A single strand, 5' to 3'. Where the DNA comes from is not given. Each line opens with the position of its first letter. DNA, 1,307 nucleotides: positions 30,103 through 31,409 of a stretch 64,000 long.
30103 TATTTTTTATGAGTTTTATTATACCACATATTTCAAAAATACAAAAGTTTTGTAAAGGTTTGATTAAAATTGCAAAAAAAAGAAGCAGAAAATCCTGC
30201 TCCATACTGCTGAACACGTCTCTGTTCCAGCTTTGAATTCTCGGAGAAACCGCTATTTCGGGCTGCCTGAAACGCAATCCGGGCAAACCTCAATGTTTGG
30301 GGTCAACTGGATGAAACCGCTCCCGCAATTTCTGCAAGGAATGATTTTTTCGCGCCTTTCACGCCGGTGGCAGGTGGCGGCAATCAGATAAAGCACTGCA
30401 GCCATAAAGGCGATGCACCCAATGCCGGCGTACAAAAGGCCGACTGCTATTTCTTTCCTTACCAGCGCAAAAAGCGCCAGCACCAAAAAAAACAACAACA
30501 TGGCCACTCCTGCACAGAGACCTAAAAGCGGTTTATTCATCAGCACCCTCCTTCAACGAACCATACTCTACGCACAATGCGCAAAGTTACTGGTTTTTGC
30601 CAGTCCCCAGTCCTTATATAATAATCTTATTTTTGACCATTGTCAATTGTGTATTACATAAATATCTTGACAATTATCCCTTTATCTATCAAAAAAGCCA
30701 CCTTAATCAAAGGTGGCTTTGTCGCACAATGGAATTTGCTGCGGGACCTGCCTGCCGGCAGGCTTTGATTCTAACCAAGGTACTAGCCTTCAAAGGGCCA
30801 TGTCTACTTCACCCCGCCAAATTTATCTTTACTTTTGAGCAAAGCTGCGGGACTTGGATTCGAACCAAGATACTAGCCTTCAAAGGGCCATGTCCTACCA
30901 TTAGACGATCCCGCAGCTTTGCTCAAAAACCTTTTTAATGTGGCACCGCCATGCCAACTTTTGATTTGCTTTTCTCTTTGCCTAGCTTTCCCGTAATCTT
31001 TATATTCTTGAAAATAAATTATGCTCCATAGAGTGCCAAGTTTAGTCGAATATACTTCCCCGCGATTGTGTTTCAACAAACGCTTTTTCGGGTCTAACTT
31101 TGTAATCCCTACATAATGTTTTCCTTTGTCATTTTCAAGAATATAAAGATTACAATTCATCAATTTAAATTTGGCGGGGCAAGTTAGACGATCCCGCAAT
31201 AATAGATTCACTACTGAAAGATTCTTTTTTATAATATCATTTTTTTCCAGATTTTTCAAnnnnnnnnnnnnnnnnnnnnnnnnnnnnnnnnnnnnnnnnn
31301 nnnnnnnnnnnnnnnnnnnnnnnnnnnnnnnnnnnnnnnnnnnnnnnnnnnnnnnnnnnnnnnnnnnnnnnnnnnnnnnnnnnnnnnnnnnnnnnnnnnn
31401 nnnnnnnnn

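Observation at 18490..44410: Two giant paralogous surface proteins share a conserved C-terminal anchor motif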

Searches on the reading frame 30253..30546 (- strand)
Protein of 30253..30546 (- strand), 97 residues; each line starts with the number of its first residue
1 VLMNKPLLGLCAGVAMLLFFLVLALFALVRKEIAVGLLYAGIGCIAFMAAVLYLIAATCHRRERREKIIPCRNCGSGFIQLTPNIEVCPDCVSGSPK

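Call 16: search_protein_families(library=pfam, proteins=[window:30253-30546:-], max_evalue=10)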
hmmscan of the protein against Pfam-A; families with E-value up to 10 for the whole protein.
window:30253-30546:- (97 aa): 8 families
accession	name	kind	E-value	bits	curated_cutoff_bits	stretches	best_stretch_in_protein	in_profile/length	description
PF18551.6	TackOD1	-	0.059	13.4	32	1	62-93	68-96/188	Thaumarchaeal output domain 1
PF07332.16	Phage_holin_3_6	-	0.11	13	28.4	1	9-59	38-86/116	Putative Actinobacterial Holin-X, holin superfamily III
PF08792.16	A2L_zn_ribbon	-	0.12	12.5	22.9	1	69-91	4-27/33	A2L zinc ribbon domain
PF09723.15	Zn_ribbon_8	-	0.17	12.4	34.4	1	71-93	8-34/41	Zinc ribbon domain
PF19529.4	DUF6057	-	0.17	11.2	29.8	1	13-70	128-190/569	Family of unknown function (DUF6057)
PF14369.11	Zn_ribbon_19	-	0.2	12.2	30.8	1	66-80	18-33/35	zinc-ribbon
PF11992.13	TgpA_N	-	0.44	9.9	30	1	15-60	105-147/333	TgpA N-terminal domain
PF13567.11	DUF4131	-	0.46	10.6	31.6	1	9-63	4-55/165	Domain of unknown function (DUF4131)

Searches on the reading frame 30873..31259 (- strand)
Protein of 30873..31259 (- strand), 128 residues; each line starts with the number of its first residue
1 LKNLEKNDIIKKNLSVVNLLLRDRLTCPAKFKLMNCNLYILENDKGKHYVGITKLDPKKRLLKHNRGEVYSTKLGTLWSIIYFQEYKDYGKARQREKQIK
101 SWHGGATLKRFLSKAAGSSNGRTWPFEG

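Call 16: search_protein_families(library=pfam, proteins=[window:30873-31259:-], max_evalue=10)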
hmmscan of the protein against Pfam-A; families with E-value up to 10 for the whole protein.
window:30873-31259:- (128 aa): 1 family
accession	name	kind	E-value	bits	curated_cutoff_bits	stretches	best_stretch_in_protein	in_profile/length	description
PF01541.30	GIY-YIG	-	2.1e-12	47.6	22.6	1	37-104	3-73/78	GIY-YIG catalytic domain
